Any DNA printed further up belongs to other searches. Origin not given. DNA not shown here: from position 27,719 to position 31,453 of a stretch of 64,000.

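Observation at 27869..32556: Compact type III PKS cluster with a dedicated single-chain BC-BCCP-CT carboxylase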

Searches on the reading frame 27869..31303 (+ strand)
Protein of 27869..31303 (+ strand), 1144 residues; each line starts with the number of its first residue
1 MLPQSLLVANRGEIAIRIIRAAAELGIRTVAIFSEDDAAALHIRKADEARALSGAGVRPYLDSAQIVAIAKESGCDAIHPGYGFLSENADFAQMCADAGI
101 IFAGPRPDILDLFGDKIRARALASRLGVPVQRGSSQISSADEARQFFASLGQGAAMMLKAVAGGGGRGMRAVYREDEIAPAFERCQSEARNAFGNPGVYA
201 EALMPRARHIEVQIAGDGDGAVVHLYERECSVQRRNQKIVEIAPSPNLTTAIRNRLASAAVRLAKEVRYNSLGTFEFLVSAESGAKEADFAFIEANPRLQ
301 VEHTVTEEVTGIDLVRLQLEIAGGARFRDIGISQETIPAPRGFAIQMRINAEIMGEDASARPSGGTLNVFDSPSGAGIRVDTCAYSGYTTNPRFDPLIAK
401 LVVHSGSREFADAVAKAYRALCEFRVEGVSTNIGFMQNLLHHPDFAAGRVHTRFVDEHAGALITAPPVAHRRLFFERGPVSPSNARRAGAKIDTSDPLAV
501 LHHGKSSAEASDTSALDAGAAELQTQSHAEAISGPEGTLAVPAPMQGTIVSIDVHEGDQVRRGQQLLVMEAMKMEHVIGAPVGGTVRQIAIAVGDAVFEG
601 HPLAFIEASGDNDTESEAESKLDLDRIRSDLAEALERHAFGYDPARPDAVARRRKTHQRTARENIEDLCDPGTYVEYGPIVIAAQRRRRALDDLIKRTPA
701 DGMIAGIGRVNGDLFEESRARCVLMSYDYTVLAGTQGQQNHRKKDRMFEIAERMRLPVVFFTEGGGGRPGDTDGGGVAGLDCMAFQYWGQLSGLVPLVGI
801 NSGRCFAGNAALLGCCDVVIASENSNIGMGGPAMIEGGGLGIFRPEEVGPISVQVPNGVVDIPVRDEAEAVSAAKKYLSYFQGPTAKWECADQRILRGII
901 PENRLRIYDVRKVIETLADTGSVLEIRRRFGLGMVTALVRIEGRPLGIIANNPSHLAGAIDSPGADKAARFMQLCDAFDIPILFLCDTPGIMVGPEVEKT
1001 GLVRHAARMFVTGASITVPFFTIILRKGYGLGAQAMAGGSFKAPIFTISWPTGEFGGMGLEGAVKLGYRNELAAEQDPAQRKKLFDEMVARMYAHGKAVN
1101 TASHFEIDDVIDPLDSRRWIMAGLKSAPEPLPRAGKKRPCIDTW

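Call 3: search_protein_families(library=pfam, proteins=[window:27869-31303:+])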
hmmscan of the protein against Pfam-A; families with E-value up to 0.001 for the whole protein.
window:27869-31303:+ (1144 aa): 8 families
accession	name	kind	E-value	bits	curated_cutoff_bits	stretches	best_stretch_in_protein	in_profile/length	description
PF01039.27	Carboxyl_trans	-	1.4e-74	252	22.3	1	657-1122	6-473/493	Carboxyl transferase domain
PF02786.22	CPSase_L_D2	-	2.2e-55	187.9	19.8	1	115-327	1-208/211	Carbamoyl-phosphate synthase L chain, ATP binding domain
PF00289.28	Biotin_carb_N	-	2e-41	141.3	25.5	1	4-109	3-109/110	Biotin carboxylase, N-terminal domain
PF02785.25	Biotin_carb_C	-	2.1e-31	108.6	32.4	1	346-456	1-107/108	Biotin carboxylase C-terminal domain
PF00364.28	Biotin_lipoyl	-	7.7e-17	61.3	22.1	1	541-605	3-72/73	Biotin-requiring enzyme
PF03255.19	ACCA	-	4.5e-12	46.2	23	1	962-1039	130-207/310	Acetyl co-enzyme A carboxylase carboxyltransferase-like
PF13533.13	Biotin_lipoyl_2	-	3.9e-06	27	29.8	0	543-569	5-31/32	Biotin-lipoyl like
PF13437.12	HlyD_3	-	0.00046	21.3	22.2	0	542-570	3-31/106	HlyD family secretion protein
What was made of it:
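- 27878..29236 (+): Biotin carboxylase (BC) domain, aa 4-456. PF00289, PF02786 and PF02785 (call 3).
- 29489..29683 (+): BCCP (biotinyl) domain, aa 541-605. The biotinyl-Lys573 codon is at 29585-29587, within EAMKMEH. PF00364, 7.7e-17 (call 3).
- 29837..31234 (+): Carboxyltransferase (CT) domain, aa 657-1122, LCC type. PF01039, 1.4e-74 (call 3).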

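Call 6: search_protein_families(library=ncbifam, proteins=[window:27869-31303:+])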
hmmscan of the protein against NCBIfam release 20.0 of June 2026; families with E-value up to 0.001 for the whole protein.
window:27869-31303:+ (1144 aa): 41 families (the best 25 are shown)
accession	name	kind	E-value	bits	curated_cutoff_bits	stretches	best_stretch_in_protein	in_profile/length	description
NF009554.0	PRK12999.1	equivalog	3.2e-188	628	965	2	4-460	6-457/1147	pyruvate carboxylase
TIGR01235.1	pyruv_carbox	equivalog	1.9e-166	555.6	1114.45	2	6-459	2-452/1143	pyruvate carboxylase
TIGR02712.1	urea_carbox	equivalog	6.7e-153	511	1303.85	2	5-458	3-442/1201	urea carboxylase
NF006367.0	PRK08591.1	subfamily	1.2e-148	495.6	597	1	5-459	4-445/451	acetyl-CoA carboxylase biotin carboxylase subunit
NF005525.0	PRK07178.1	equivalog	5.4e-146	486.9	768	1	5-459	4-443/471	acetyl-CoA carboxylase biotin carboxylase subunit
NF006406.0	PRK08654.1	equivalog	4e-143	477.5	739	1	5-458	4-443/499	acetyl-CoA carboxylase biotin carboxylase subunit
NF009471.0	PRK12833.1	equivalog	1.7e-142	475.3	686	1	4-457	6-446/467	acetyl-CoA carboxylase biotin carboxylase subunit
TIGR00514.1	accC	equivalog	5.2e-141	470.5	626.5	1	5-459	4-445/449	acetyl-CoA carboxylase biotin carboxylase subunit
NF004085.0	PRK05586.1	equivalog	4.2e-133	444.5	723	1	5-458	4-444/448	acetyl-CoA carboxylase biotin carboxylase subunit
NF006287.0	PRK08463.1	equivalog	7.2e-131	437.3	775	1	5-464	4-450/479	acetyl-CoA carboxylase subunit A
NF006286.0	PRK08462.1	equivalog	4.6e-114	381.7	740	1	5-458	6-444/445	acetyl-CoA carboxylase biotin carboxylase subunit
TIGR01117.1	mmdA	subfamily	6e-70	236.5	998.8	1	649-1125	21-493/512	methylmalonyl-CoA decarboxylase subunit alpha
NF004173.0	PRK05641.1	equivalog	5.5e-18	66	199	1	506-603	54-149/153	putative acetyl-CoA carboxylase biotin carboxyl carrier protein subunit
NF005117.0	PRK06549.1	equivalog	6.5e-17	62.3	159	1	514-605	37-128/130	acetyl-CoA carboxylase biotin carboxyl carrier protein subunit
NF006761.0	PRK09282.1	domain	1.7e-16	59.9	402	1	516-607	495-590/591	pyruvate carboxylase subunit B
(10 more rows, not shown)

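Call 7: search_solved_structures(query=window:27869-31303:+, max_evalue=1e-10)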
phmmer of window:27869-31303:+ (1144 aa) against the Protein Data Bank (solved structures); distinct sequences matched with E-value up to 1e-10: 122 (the best 60 are shown).
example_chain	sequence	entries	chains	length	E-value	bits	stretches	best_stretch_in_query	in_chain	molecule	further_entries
4rcn_A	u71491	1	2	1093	0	1147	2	533-1121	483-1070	long-chain acyl-CoA carboxylase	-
5fif_A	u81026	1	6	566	8.7e-182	609.9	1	613-1133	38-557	Carboxylase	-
5h80_A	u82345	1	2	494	6e-145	487.9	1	5-465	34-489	Carboxylase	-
7wta_A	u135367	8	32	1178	4.3e-137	461.9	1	5-467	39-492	Pyruvate carboxylase, mitochondrial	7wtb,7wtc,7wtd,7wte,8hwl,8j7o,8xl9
4qsk_A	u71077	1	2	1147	7.3e-130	438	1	5-457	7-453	Pyruvate carboxylase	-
4qsh_A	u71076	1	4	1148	7.3e-130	438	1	5-457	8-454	Pyruvate carboxylase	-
4qsl_H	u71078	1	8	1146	7.4e-130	437.9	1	5-457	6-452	Pyruvate carboxylase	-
4hnt_A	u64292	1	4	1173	5.4e-127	428.5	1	5-459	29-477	Pyruvate carboxylase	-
3ho8_A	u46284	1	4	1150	3.2e-126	425.9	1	5-459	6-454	Pyruvate carboxylase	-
3hb9_A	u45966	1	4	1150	3.2e-126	425.9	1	5-459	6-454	Pyruvate carboxylase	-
3hbl_A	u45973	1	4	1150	3.2e-126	425.9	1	5-459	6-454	Pyruvate carboxylase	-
3bg5_A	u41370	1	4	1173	3.3e-126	425.9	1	5-459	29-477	Pyruvate carboxylase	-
4hnu_A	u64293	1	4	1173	1.2e-125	424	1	5-459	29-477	Pyruvate carboxylase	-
4hnv_A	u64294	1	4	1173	1.6e-125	423.6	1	5-459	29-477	Pyruvate carboxylase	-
8gk8_C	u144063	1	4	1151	2.7e-125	422.8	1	5-459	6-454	Pyruvate carboxylase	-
5vz0_A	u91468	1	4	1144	6.7e-122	411.6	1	5-462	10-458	Pyruvate carboxylase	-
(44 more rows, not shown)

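Call 9: find_encoding_contigs(protein=window:27869-31303:+, flank=10000, max_places=6)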
Protein window:27869-31303:+ (1144 aa): no gene with exactly this product is on record in the collection.
